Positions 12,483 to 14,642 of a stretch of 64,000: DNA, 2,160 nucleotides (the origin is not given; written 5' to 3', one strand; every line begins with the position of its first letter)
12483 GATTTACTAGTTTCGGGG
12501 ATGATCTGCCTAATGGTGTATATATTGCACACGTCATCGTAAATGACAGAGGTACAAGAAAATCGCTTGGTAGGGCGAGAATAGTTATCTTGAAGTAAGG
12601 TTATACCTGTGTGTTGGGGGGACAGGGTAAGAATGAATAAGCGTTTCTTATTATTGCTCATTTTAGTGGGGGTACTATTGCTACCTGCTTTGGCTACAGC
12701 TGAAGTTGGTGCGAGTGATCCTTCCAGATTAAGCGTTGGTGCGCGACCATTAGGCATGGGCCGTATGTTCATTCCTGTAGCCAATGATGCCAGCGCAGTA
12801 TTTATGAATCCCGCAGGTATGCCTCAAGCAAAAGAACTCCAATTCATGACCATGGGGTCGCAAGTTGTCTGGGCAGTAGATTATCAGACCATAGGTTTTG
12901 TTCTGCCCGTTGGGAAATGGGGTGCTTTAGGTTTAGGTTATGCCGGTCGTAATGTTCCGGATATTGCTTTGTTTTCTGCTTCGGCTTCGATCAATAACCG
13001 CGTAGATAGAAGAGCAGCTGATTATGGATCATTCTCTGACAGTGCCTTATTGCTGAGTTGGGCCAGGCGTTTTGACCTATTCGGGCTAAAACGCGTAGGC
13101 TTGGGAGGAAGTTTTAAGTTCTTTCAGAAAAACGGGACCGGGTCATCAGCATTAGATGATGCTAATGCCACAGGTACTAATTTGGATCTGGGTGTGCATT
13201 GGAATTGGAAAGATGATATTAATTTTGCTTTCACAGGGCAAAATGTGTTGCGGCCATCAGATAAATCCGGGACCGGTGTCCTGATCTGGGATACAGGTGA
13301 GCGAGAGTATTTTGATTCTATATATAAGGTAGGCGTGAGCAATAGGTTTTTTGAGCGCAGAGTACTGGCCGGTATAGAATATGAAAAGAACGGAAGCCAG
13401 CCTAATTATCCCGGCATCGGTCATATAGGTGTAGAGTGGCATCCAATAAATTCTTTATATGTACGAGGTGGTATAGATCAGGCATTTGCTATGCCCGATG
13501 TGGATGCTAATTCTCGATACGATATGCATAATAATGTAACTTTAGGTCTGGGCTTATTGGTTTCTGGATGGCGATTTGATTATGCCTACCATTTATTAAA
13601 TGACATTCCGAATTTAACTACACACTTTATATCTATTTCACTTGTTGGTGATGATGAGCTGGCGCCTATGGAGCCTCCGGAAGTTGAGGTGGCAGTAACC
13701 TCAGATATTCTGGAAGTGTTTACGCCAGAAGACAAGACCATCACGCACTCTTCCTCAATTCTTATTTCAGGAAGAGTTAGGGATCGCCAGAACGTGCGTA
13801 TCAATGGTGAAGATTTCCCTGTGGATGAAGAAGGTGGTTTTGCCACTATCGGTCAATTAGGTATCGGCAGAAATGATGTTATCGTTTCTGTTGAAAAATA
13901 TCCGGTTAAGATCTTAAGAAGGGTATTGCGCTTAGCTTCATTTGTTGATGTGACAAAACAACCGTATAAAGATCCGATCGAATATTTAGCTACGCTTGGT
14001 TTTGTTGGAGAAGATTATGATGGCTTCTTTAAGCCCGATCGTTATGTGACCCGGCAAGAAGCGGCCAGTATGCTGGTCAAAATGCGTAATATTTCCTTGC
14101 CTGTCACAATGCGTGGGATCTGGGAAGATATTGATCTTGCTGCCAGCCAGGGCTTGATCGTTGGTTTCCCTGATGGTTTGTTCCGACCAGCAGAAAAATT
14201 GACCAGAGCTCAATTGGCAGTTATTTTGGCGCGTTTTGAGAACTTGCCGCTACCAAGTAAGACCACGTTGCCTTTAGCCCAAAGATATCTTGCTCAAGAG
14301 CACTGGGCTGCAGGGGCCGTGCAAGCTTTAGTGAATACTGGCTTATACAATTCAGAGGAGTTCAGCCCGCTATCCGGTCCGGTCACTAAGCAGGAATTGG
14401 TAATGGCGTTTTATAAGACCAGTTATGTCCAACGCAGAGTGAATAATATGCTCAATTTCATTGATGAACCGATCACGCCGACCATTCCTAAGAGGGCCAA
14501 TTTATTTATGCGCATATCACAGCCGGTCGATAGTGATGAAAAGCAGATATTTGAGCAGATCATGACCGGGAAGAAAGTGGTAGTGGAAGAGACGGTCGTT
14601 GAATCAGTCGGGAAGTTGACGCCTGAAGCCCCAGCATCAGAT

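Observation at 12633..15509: FadL/PorV-like barrels fused to C-terminal SLH domains: an inverted OmpM-style OM-to-wall tether?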

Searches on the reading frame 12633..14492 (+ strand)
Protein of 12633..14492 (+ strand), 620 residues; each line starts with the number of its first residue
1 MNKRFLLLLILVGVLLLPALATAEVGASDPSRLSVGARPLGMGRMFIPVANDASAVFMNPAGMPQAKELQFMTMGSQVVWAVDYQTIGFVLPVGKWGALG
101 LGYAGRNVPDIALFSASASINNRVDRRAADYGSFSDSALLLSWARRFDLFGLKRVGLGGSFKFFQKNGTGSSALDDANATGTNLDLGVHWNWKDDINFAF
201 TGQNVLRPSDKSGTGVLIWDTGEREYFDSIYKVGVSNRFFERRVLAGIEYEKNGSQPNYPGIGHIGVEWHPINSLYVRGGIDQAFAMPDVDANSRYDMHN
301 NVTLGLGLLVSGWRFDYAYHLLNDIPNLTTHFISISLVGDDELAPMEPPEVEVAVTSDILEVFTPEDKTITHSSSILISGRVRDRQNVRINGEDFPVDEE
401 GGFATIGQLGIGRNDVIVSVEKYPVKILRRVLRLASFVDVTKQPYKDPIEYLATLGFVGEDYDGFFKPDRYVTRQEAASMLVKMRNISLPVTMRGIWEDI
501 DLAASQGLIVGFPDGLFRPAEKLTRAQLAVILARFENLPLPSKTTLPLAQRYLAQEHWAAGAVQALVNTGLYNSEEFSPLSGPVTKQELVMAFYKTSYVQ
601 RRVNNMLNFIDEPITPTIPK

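Call 22: find_related_loci(query=A1, collection=genome_contigs, flank=6000)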
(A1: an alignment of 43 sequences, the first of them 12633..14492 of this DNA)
Query A1 (620 aa) in genome_contigs; peptide patterns used: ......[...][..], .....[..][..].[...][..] (x = any residue, [..] = any of these).
328 stretches matched a pattern; 219 encode a relative of the query (tblastn E <= 1e-3); the best 80 are kept; 79 distinct loci.
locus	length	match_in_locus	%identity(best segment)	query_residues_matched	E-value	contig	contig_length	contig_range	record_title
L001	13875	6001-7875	65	1-620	0e+0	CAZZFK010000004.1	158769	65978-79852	MAG TPA_asm: uncultured bacterium isolate SRP220891_co4_234 genome assembly, contig: NODE_84_length_158769_cov_16.368172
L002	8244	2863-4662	39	2-609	8e-126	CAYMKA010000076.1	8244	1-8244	MAG TPA_asm: uncultured bacterium isolate SRP135725_co3_489 genome assembly, contig: NODE_11185_length_8244_cov_7.254121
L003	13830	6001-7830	30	1-609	6e-82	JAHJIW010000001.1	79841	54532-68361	MAG: Candidatus Margulisiibacteriota bacterium isolate Modern_marine_rock_biofilm.mb.116 Modern_marine_roc.mb.116_k141_9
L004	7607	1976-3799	31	18-620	6e-81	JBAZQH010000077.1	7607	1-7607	MAG: Candidatus Margulisiibacteriota bacterium isolate SO_2017_SWC_49 scaffold_8262_c1_LP-4_2017, whole genome shotgun s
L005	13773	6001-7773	29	3-609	2e-79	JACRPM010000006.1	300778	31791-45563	MAG: Candidatus Saganbacteria bacterium isolate NC_groundwater_1987_Pr3_S-0.2um_52_14 scaffold_12389, whole genome shotg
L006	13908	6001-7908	31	8-611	6e-79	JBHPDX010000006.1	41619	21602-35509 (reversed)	Candidatus Margulisiibacteriota bacterium isolate SAG AM-311-D05 NODE_6_length_41619_cov_32.856366, whole genome shotgun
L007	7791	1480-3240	30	8-609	2e-78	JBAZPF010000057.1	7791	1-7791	MAG: Candidatus Margulisiibacteriota bacterium isolate SO_2017_SWC_23 scaffold_8028_c1_LP-4_2017, whole genome shotgun s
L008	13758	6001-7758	29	1-609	2e-77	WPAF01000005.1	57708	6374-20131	MAG: Candidatus Saganbacteria bacterium isolate X2_MaxBin.013 scaffold_177, whole genome shotgun sequence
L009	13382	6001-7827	31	9-610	7e-77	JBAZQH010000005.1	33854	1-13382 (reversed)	MAG: Candidatus Margulisiibacteriota bacterium isolate SO_2017_SWC_49 scaffold_1106_c1_LP-4_2017, whole genome shotgun s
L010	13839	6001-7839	31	4-609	4e-77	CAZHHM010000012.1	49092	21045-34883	MAG TPA_asm: uncultured bacterium isolate SRP220891_co1_490 genome assembly, contig: NODE_1334_length_49092_cov_12.62450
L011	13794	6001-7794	31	4-610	5e-75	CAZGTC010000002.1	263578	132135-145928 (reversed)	MAG TPA_asm: uncultured bacterium isolate binchicken_co191_156 genome assembly, contig: NODE_31_length_263578_cov_18.380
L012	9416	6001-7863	29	2-609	5e-75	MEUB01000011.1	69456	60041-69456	MAG: candidate division WOR-1 bacterium RIFOXYB2_FULL_37_13 rifoxyb2_full_scaffold_202, whole genome shotgun sequence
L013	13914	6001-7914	28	5-620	3e-73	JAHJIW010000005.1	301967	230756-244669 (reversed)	MAG: Candidatus Margulisiibacteriota bacterium isolate Modern_marine_rock_biofilm.mb.116 Modern_marine_roc.mb.116_k141_2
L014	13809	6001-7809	32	3-609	2e-72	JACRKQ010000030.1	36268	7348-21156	MAG: Candidatus Saganbacteria bacterium isolate NC_groundwater_1859_Pr3_B-0.1um_46_99 SR-2_scaffold_141_934231, whole ge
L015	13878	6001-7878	31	1-609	4e-71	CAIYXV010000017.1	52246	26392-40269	uncultured bacterium isolate AlinenSediments_bin-4880 genome assembly, contig: bin-4880:017/137, whole genome shotgun se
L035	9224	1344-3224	28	2-609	6e-63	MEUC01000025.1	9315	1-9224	MAG: candidate division WOR-1 bacterium RIFOXYB2_FULL_42_35 rifoxyb2_full_scaffold_2774, whole genome shotgun sequence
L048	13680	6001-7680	30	26-603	2e-56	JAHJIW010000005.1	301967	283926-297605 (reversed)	MAG: Candidatus Margulisiibacteriota bacterium isolate Modern_marine_rock_biofilm.mb.116 Modern_marine_roc.mb.116_k141_2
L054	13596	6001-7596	27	29-608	2e-53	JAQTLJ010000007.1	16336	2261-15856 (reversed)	MAG: Candidatus Margulisiibacteriota bacterium isolate STA_14 NODE_6808_length_16336_cov_2.272873_Sandtown_A, whole geno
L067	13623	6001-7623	27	1-607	2e-45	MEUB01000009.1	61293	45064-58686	MAG: candidate division WOR-1 bacterium RIFOXYB2_FULL_37_13 rifoxyb2_full_scaffold_171, whole genome shotgun sequence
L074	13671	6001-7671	28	4-608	2e-43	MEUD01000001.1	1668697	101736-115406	MAG: candidate division WOR-1 bacterium RIFOXYB2_FULL_45_9 RIFOXYB2_FULL_WOR_1_45_9_curated_complete, whole genome shotg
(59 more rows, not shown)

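Call 26: predict_structure(alignment_id=A1)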
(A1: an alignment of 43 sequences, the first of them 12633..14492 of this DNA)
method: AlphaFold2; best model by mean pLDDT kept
length: 620 residues; sequences in the alignment: 43
mean_pLDDT: 84.3   pTM: 0.54
mean pLDDT of the five models: 84.3, 84.2, 82.2, 82.1, 81.1
residues with pLDDT >= 90: 325; 70-90: 184; 50-70: 83; < 50: 28
segments of 3 or more residues with pLDDT < 50: 17-24, 345-353, 492-494, 551-553
pLDDT, mean of each block of 10 residues (from residue 1): 74 59 64 74 77 92 93 86 92 95 93 71 71 93 95 93 94 86 96 90 89 89 90 93 92 86 93 92 74 67 92 91 77 89 49 63 95 97 92 94 96 95 90 95 94 94 92 91 71 53 69 69 91 88 60 63 90 90 95 94 93 61
secondary structure, 60 per line:
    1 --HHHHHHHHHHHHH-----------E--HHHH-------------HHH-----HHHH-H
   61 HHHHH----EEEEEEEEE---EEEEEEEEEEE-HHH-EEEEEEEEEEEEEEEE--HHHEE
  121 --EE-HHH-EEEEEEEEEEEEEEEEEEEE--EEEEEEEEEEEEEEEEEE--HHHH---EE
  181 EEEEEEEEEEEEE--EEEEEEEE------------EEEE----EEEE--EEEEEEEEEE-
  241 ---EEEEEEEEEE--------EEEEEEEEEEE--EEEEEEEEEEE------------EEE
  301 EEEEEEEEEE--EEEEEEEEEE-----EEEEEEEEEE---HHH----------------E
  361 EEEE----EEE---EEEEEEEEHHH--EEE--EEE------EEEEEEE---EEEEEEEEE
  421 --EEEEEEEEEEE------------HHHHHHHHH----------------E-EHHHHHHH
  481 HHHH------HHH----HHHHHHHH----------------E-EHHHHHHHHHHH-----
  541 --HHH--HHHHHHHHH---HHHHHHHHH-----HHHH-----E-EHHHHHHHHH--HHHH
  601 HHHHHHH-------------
elements in order: H3-15 H30-33 H55-58 H60-65 E70-78 E82-92 E98-113 E130-149 E152-169 H172-175 E179-193 E196-203 E216-219 E224-227 E230-239 E244-253 E262-272 E275-285 E298-310 E313-322 E328-337 E360-364 E369-371 E375-382 E388-390 E393-395 E402-408 E412-420 E423-433 H446-454 H474-484 H498-505 H525-535 H548-556 H560-568 H574-577 H586-594 H597-607

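Call 31: fold_search(model_id=the predicted structure, library=pdb)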
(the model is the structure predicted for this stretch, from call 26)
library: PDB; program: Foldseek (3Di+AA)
matches with E <= 10: 1095; with E <= 0.001: 157
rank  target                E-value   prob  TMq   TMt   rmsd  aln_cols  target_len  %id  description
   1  8gl6_F                2.7e-09  1.00  0.37  0.59   6.1       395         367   12  The Type 9 Secretion System in vitro assembled, RemA-CTD substrate bound complex (released 2024-01-31)
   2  2r89_A                6.2e-09  1.00  0.33  0.54   9.7       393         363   13  Crystal structure of the long-chain fatty acid transporter FadL mutant delta N3 (released 2008-09-23)
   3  6h3i_F                3.4e-08  1.00  0.36  0.60   6.4       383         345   12  Structural snapshots of the Type 9 protein translocon (released 2018-11-07)
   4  2r88_A                3.4e-08  1.00  0.31  0.49   9.1       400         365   13  Crystal structure of the long-chain fatty acid transporter FadL mutant delta S3 kink (released 2008-09-23)
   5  6z38                  4.7e-08  1.00  0.32  0.45   9.7       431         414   12  TodX deltaS2S3 mutant monoaromatic hydrocarbon channel (released 2020-11-04)
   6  2f1c                  5.2e-08  1.00  0.28  0.60   6.3       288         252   14  Crystal structure of the monomeric porin OmpG (released 2006-06-27)
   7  6z37                  1.5e-07  1.00  0.32  0.46  10.3       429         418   11  TodX monoaromatic hydrocarbon channel deltaS2 mutant (released 2020-11-04)
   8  3brz                  2.2e-07  1.00  0.32  0.47  10.7       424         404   12  Crystal structure of the Pseudomonas putida toluene transporter TodX (released 2008-06-10)
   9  3pyw                  2.7e-07  1.00  0.22  0.71   4.5       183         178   24  The structure of the SLH domain from B. anthracis surface array protein at 1.8A (released 2011-04-27)
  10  2wvp                  4.4e-07  1.00  0.29  0.61   6.0       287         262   14  Synthetically modified OmpG (released 2010-07-14)
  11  3dwn_A                4.6e-07  1.00  0.29  0.41  12.6       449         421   13  Crystal structure of the long-chain fatty acid transporter FadL mutant A77E/S100R (released 2008-12-16)
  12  3pf1_A                6.0e-07  1.00  0.32  0.45  12.1       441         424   13  E. coli FadL Asp348Ala mutant (released 2011-05-25)
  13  3pgs_B                6.6e-07  1.00  0.30  0.42  12.3       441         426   12  Phe3Gly mutant of EcFadL (released 2011-05-25)
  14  2r4l_A                7.7e-07  1.00  0.30  0.43  11.3       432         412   12  Crystal structure of the long-chain fatty acid transporter FadL mutant P34A (released 2008-09-16)
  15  6z34                  8.2e-07  1.00  0.32  0.50  10.2       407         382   12  CymD monoaromatic hydrocarbon channel (released 2020-11-04)
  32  6bt4                  1.4e-05  1.00  0.19  0.65   4.6       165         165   24  Crystal structure of the SLH domain of Sap from Bacillus anthracis in complex with a pyruvylated SCWP unit (released 2018-03-21)
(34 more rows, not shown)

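Call 39: list_cluster_members(proteins=[L035:1338-3236:+, L035:1368-3236:+])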
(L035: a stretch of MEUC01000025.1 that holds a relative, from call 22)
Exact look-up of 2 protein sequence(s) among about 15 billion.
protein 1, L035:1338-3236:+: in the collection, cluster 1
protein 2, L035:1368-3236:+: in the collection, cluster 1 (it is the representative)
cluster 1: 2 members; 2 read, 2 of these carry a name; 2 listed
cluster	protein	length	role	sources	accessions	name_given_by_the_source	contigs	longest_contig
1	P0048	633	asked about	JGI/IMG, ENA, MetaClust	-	\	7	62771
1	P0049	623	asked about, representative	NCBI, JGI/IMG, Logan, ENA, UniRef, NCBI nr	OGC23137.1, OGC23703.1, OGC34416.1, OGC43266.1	hypothetical protein A2291_00450 [candidate division WOR-1 bacterium RIFOXYB2_FULL_42_35] | SLH domain-containing protein n=1 Tax=candidate division WOR-1 bacterium ... | MAG: hypothetical protein A2247_08015 [candidate division WOR-1 bacterium ...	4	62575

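Call 42: search_protein_families(library=pfam, proteins=[L074:4093-5874:-, L074:2909-4093:-, L074:2056-2796:-, L074:1595-2053:-, L074:1-1572:-, L074:7841-8665:+, L074:9038-11227:+, L054:7920-8861:-, L067:5188-5652:-], max_evalue=0.001)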
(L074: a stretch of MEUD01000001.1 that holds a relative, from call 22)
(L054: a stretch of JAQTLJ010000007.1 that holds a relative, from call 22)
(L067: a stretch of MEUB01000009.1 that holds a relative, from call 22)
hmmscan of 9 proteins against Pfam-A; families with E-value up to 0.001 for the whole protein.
L074:4093-5874:- (594 aa): 7 families
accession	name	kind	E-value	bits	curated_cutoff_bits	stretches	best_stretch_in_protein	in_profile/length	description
PF00009.33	GTP_EFTU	-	8.7e-60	202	26.5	1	4-178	2-188/188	Elongation factor Tu GTP binding domain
PF06421.17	LepA_C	-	1e-50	170.8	29.7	1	485-591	1-107/107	GTP-binding protein LepA C-terminus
PF00679.30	EFG_C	-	1.2e-22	80.2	27.9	1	396-482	2-87/89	Elongation factor G C-terminus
PF03144.31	GTP_EFTU_D2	-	3.7e-14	53.3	30.3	1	201-271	1-73/73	Elongation factor Tu domain 2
PF01926.29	MMR_HSR1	-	1.4e-07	32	21.9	1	15-128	9-113/113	50S ribosome-binding GTPase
PF22042.2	EF-G_D2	-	6e-07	29.9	27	1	186-235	1-48/84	Elongation factor G domain 2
PF14492.12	EFG_III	-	0.00042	20.8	27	0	288-360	3-72/75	Elongation Factor G, domain III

L074:2909-4093:- (395 aa): 2 families
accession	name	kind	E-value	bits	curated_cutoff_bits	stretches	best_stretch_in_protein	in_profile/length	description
PF04055.27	Radical_SAM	-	7.5e-26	91.7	29.5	1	28-199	1-161/166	Radical SAM superfamily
PF06969.22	HemN_C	-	5.6e-06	26.8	24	1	338-384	10-65/67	HemN C-terminal domain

L074:2056-2796:- (247 aa): 2 families
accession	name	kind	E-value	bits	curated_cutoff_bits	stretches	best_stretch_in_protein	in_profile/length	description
PF01628.27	HrcA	-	2.2e-30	106.7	22.2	1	94-229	80-213/215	HrcA protein C terminal domain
PF03444.21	HrcA_DNA-bdg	-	0.00028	20.9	21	0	7-77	2-71/79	Winged helix-turn-helix transcription repressor, HrcA DNA-binding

L074:1595-2053:- (153 aa): 1 family
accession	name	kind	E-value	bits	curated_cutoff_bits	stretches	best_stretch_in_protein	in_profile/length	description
PF01025.24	GrpE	-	4.3e-44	150.5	25.8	1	8-151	22-165/165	GrpE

L074:1-1572:- (524 aa): 2 families
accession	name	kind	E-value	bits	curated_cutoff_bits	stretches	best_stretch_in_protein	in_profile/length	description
PF00012.26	HSP70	-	2.2e-251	835.8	20.6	1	6-524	1-524/599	Hsp70 protein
PF06723.19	MreB_Mbl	-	1.8e-17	63.6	27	1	123-371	81-316/327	MreB/Mbl protein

L074:7841-8665:+ (275 aa): 2 families
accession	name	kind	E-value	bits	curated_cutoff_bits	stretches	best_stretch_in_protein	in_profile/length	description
PF05050.19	Methyltransf_21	-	6.2e-18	65.9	22.7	1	77-230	2-166/173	Methyltransferase FkbM domain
PF02475.24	TRM5-TYW2_MTfase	-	6.3e-08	33.2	28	1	60-120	26-88/164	TRM5/TYW2 methyltransferase domain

L074:9038-11227:+ (730 aa): 3 families
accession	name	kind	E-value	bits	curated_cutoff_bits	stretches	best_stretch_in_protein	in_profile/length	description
PF14311.12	DUF4379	-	5.4e-112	366.4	24.5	6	542-596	1-56/56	Probable Treble clef zinc finger domain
PF22799.2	PIR1-like_C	-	6.5e-08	33.6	27.6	0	120-157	32-63/74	Cell wall mannoprotein PIR1-like, C-terminal domain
PF20987.3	I-TevI_DNA-bd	-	0.0002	21.6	27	1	3-38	7-42/51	Intron-encoded endonuclease 1, DNA-binding domain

L054:7920-8861:- (314 aa): 0 families

L067:5188-5652:- (155 aa): 2 families
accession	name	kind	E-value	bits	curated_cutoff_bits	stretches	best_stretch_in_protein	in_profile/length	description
PF01850.27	PIN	-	2.8e-13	51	23.6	1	20-144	1-119/120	PIN domain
PF13470.12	PIN_3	-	0.0004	21.6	27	1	21-137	3-114/115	PIN domain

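Call 62: search_protein_representatives(alignment_id=A1)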
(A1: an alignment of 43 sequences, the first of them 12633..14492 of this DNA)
Query: 43 sequences, 621 profile positions. Proteins with E-value up to 0.001 (for the whole library): 208694; up to 1e-10: 138836; up to 1e-30: 14609. The best 150 are listed.
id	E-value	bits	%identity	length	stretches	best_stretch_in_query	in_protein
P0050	8.6e-290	979.0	-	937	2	8-615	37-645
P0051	5.8e-286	966.4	-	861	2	6-615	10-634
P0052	3.9e-272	920.7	-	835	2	7-613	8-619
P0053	1.6e-249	845.9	-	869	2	8-616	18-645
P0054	2.2e-235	799.3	-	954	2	7-614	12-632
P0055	6.9e-235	797.6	-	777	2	3-592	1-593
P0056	5.3e-233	791.4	-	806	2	13-618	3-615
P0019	2.4e-228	776.0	-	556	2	3-342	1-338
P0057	3.7e-223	758.9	-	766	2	9-614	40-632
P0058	7.2e-219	744.7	-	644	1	7-617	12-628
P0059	1.4e-216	737.2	-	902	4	10-592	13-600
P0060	2.1e-215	733.3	-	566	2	3-339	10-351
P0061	5.2e-210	715.5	-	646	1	8-609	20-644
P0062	7.9e-210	714.9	-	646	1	10-611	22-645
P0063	1.4e-205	700.8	-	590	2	258-615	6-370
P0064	9.2e-205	698.1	-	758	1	7-614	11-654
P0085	6.3e-183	626.0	-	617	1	3-611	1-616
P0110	3.4e-168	577.4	-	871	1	6-609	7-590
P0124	2.1e-161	554.9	-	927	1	9-610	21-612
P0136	1.0e-155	536.2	-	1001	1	6-610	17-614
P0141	2.0e-151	521.9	-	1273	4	342-612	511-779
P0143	5.3e-151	520.6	-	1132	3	5-343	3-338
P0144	1.1e-150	519.6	-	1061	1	14-613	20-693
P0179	1.2e-135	469.8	-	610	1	3-607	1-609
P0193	2.4e-130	452.3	-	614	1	7-610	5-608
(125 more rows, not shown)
